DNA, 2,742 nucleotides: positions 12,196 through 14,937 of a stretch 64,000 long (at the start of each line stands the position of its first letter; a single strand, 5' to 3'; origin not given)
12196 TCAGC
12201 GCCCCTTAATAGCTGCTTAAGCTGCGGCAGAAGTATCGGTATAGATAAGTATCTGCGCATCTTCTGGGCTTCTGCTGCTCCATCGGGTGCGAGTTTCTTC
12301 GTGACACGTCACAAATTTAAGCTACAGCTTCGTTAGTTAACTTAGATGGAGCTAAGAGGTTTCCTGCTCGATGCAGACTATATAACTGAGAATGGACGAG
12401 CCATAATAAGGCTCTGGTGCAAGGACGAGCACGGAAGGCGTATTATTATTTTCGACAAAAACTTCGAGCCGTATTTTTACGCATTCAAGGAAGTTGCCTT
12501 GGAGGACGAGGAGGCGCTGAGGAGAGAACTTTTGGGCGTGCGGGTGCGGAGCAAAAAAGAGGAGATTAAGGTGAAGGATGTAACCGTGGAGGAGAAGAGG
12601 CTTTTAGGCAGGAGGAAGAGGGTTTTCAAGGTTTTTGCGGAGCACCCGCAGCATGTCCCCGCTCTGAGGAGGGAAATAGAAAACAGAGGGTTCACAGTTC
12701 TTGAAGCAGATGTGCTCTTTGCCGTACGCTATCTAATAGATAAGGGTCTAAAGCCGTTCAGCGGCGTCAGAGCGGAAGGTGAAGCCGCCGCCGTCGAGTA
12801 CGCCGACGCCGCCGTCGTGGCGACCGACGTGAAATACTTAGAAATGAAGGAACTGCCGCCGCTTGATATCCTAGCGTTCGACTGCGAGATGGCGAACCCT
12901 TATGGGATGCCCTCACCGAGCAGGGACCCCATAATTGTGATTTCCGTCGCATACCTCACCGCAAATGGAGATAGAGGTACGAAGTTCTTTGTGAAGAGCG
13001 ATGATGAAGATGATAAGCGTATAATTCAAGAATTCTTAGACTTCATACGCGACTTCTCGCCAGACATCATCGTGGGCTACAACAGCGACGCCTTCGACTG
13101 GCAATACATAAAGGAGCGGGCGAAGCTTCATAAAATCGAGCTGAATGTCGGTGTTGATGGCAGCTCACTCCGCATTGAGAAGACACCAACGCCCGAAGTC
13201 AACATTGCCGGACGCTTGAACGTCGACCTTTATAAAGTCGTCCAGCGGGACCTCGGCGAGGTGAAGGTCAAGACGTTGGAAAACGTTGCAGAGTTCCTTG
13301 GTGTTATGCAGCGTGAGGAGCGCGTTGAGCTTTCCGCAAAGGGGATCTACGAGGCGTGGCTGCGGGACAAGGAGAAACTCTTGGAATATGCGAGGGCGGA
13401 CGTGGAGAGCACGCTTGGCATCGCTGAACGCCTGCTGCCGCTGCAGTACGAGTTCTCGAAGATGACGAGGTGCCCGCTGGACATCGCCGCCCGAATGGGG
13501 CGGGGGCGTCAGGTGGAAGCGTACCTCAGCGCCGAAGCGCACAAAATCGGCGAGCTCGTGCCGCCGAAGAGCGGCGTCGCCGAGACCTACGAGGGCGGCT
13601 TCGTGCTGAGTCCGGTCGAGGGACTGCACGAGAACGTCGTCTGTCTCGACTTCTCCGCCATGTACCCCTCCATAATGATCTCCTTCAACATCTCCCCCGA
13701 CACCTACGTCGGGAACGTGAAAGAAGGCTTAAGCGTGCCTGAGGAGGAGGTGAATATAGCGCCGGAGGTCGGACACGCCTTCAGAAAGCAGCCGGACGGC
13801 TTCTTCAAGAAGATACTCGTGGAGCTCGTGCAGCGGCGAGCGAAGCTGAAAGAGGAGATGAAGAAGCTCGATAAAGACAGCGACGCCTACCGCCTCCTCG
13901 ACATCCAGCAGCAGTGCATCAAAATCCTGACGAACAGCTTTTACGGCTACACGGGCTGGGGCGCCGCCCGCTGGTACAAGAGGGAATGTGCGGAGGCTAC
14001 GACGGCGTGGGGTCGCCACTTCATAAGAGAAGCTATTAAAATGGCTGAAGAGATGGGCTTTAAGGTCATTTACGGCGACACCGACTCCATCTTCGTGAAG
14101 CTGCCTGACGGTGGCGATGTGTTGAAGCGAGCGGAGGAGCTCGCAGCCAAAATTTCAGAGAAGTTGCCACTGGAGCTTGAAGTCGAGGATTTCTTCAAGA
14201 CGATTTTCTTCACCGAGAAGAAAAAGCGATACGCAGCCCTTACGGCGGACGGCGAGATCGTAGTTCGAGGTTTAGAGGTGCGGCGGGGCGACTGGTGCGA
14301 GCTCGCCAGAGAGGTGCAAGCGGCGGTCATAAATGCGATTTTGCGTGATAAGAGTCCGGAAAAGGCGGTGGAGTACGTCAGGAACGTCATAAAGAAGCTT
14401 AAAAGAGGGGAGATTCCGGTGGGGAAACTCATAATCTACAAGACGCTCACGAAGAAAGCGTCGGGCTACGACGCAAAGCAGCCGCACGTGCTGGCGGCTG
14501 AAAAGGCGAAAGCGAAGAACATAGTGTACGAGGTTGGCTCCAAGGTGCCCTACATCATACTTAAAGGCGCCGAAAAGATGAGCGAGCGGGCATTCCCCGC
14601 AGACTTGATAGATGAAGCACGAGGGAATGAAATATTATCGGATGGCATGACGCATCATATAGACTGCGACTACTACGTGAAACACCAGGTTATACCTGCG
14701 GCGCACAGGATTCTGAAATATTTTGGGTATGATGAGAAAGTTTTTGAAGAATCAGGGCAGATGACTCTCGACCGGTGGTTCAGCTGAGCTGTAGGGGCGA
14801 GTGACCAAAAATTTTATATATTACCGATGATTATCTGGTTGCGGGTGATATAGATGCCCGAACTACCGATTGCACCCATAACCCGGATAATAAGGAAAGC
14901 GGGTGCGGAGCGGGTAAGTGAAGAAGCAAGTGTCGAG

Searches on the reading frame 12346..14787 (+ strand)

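Call 94: search_protein_families(library=pfam, proteins=[window:12346-14787:+], max_evalue=0.001)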
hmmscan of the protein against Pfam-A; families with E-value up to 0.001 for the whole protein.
window:12346-14787:+ (813 aa): 4 families
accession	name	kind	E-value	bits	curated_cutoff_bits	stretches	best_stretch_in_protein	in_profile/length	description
PF00136.26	DNA_pol_B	-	8.7e-77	259.3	23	1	384-791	9-451/453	DNA polymerase family B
PF03104.25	DNA_pol_B_exo1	-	1.3e-27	97.2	23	1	118-303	3-232/242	DNA polymerase family B, exonuclease domain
PF13482.12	RNase_H_2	-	1.4e-12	48.3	22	1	190-363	11-164/165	RNase_H superfamily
PF10108.15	DNA_pol_B_exo2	-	1.4e-06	28.6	24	1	198-357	11-167/213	Predicted 3'-5' exonuclease related to the exonuclease domain of PolB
